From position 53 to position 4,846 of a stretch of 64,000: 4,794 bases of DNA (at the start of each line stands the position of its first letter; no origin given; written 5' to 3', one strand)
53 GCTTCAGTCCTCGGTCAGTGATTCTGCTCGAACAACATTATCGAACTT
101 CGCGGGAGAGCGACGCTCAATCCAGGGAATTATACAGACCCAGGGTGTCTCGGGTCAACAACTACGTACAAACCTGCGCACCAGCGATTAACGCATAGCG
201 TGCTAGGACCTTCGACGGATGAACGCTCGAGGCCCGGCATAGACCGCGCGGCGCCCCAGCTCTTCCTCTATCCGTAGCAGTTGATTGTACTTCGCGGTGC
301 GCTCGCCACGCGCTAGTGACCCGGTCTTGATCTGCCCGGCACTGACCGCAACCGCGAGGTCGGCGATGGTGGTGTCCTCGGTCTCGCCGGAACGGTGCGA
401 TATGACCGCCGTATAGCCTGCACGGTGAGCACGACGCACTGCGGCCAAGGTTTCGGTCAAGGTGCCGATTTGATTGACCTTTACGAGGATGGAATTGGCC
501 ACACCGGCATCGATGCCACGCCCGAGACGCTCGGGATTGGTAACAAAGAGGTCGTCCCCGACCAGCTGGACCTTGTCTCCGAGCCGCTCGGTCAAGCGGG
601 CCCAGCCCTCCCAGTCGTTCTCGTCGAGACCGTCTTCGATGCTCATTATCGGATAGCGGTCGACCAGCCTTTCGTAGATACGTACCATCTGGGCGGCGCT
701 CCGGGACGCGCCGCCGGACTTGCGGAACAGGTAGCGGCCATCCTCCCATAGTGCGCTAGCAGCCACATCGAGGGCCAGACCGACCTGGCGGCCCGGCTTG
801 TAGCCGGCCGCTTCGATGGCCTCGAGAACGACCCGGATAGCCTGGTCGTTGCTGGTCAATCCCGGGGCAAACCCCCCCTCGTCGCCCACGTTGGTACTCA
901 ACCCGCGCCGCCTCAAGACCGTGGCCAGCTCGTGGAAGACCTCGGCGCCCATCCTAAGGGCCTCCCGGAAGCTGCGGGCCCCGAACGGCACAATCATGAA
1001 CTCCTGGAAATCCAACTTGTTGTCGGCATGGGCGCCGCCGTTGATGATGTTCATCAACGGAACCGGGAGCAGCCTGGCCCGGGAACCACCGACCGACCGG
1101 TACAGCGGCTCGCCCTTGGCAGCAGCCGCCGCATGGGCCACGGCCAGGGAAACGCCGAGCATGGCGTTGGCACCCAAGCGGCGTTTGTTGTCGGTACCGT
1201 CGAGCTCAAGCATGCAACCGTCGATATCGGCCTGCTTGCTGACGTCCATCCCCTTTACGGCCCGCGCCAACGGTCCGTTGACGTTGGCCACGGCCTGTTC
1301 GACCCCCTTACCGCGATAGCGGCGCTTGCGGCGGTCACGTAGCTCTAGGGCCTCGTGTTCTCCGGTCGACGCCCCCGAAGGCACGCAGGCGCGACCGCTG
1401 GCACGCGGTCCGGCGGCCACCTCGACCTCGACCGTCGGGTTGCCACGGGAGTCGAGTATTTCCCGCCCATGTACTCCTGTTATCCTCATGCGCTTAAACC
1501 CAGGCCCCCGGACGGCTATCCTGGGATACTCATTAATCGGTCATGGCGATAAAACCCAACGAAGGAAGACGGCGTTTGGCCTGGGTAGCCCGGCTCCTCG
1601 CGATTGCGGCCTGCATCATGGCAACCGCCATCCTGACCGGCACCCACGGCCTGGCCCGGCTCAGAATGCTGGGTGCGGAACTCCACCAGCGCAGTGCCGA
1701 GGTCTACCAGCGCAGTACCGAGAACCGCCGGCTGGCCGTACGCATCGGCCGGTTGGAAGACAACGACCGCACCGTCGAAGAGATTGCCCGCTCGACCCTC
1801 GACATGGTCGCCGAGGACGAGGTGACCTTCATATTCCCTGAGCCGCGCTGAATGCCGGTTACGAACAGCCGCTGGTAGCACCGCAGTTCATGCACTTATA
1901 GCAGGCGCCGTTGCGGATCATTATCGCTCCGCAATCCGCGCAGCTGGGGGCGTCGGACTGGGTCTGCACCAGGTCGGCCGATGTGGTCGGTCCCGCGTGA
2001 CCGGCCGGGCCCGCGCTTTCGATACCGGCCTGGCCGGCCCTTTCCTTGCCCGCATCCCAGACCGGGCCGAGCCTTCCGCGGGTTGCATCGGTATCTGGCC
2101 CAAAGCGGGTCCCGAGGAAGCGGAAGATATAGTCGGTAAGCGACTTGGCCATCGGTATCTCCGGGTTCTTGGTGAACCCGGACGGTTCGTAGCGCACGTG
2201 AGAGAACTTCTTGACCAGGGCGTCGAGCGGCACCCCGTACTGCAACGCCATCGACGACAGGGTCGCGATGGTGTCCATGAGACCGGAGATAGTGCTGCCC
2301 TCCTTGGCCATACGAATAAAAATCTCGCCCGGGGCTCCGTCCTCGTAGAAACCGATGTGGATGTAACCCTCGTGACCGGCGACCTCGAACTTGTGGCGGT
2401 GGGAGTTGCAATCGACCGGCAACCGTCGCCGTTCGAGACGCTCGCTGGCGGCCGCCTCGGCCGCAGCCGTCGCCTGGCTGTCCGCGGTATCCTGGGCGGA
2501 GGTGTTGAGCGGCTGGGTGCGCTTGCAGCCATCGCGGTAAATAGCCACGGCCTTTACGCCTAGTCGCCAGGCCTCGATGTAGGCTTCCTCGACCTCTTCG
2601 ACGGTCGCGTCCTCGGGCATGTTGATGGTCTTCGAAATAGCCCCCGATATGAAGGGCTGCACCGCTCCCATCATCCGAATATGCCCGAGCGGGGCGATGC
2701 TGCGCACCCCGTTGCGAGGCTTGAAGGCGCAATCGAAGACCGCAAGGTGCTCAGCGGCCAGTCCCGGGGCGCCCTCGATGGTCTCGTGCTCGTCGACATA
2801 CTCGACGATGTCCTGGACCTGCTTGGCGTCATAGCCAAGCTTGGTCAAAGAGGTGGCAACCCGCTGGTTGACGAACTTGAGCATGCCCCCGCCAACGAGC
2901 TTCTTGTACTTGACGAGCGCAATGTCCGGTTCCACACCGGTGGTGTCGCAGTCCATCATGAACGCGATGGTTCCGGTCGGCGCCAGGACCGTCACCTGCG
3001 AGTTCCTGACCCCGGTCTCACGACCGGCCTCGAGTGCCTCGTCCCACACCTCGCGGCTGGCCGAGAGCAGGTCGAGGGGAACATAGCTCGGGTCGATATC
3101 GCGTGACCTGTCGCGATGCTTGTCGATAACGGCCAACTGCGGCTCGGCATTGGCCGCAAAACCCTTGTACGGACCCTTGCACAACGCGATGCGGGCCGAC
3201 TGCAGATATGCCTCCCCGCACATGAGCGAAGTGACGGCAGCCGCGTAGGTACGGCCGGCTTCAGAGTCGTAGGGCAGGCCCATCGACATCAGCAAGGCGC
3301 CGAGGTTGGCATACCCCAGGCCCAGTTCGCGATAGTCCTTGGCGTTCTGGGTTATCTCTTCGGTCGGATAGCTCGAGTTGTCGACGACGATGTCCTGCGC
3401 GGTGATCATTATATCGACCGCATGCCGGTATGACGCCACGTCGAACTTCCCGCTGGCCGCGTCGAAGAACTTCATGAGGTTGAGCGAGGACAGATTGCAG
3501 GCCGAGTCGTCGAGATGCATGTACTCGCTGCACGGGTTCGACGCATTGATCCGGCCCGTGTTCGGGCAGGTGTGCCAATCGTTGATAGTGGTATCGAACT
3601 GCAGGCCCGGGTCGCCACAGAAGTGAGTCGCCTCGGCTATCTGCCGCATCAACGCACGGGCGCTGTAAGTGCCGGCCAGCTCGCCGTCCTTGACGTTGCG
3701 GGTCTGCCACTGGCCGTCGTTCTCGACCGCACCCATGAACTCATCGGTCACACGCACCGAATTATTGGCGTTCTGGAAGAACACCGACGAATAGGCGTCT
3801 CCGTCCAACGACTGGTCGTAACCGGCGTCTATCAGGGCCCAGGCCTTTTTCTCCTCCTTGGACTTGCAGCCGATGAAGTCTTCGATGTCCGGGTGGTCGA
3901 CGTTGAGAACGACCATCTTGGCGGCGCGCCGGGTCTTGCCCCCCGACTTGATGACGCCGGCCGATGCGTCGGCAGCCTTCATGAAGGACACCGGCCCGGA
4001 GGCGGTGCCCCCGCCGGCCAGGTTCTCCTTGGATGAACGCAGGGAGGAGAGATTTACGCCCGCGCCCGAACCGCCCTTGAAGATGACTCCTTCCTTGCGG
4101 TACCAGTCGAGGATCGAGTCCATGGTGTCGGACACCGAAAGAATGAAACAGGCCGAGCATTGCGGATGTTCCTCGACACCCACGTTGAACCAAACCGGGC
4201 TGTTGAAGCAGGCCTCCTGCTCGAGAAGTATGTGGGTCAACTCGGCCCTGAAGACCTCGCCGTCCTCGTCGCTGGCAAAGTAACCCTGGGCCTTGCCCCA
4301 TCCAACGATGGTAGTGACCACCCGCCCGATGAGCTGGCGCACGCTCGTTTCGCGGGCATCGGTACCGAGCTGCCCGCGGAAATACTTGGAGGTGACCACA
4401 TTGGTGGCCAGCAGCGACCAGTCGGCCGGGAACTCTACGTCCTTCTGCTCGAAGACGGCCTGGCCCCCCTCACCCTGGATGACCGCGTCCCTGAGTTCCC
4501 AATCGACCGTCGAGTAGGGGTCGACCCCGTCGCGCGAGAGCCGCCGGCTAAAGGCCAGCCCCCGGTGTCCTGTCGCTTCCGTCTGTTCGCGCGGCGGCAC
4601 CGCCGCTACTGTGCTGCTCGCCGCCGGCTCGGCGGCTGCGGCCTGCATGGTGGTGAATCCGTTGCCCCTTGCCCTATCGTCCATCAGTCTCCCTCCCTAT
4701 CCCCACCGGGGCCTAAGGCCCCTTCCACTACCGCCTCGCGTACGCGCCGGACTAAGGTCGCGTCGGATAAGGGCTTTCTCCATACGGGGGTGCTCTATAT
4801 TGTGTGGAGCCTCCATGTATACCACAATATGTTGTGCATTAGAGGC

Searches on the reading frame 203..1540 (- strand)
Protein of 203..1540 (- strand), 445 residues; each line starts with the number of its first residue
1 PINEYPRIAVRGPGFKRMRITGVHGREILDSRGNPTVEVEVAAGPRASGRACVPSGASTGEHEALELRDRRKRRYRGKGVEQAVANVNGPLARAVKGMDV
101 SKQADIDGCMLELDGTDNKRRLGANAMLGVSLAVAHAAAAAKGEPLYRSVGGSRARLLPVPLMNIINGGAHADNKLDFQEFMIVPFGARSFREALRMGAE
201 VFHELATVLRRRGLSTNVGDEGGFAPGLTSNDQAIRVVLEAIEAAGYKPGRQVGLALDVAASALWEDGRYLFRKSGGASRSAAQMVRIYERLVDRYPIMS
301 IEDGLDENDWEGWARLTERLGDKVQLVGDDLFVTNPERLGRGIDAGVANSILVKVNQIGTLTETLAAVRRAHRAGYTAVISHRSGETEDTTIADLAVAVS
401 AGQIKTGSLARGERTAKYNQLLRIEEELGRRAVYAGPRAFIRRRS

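Call 34: search_protein_families(library=pfam, proteins=[window:203-1540:-], max_evalue=0.00001)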
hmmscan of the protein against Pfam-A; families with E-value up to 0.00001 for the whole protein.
window:203-1540:- (445 aa): 3 families
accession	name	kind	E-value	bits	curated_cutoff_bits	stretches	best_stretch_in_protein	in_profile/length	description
PF00113.28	Enolase_C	-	7.3e-128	426.4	21.5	1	157-438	3-291/296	Enolase, C-terminal TIM barrel domain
PF03952.21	Enolase_N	-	6.3e-55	185.3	35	1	20-148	1-129/131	Enolase, N-terminal domain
PF13378.12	MR_MLE_C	-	3.3e-07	30.7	29.4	1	265-406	55-176/219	Enolase C-terminal domain-like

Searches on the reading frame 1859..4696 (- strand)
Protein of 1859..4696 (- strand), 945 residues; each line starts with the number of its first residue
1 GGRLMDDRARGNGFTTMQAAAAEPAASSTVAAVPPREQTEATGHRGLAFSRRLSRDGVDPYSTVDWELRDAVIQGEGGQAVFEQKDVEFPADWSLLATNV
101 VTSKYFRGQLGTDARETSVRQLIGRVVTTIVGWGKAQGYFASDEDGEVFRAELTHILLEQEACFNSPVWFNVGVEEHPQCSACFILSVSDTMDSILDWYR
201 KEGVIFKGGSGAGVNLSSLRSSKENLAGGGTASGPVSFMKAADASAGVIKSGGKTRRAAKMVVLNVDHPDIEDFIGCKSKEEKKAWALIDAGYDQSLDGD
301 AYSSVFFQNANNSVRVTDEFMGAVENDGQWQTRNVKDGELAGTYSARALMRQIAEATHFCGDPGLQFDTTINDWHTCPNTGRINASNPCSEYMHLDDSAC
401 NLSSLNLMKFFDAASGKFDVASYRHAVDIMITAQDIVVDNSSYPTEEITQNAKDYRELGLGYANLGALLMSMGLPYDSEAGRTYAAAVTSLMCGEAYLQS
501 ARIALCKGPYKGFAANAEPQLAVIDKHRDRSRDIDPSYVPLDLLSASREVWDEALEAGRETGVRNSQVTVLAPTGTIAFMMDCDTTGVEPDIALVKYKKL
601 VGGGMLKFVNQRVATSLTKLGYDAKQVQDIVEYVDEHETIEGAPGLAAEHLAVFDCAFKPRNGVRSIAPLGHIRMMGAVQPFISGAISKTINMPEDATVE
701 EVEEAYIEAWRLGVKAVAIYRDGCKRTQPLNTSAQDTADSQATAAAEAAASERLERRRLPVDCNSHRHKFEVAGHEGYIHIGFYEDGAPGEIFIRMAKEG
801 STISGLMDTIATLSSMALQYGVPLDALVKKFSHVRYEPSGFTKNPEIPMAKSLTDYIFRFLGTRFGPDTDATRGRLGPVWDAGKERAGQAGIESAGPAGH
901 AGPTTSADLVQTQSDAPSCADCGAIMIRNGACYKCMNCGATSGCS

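Call 34: search_protein_families(library=pfam, proteins=[window:1859-4696:-], max_evalue=0.00001)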
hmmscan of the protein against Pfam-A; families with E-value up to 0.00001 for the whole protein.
window:1859-4696:- (945 aa): 3 families
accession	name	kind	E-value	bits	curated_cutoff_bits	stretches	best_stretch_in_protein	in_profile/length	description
PF02867.20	Ribonuc_red_lgC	-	2.4e-143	479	23.9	1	181-720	1-523/523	Ribonucleotide reductase, barrel domain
PF08471.15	Ribonuc_red_2_N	-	2.4e-19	69.9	27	1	78-160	2-103/103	Class II vitamin B12-dependent ribonucleotide reductase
PF12637.14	TSCPD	-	2.4e-11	44.2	22.8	1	773-862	12-85/88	TSCPD domain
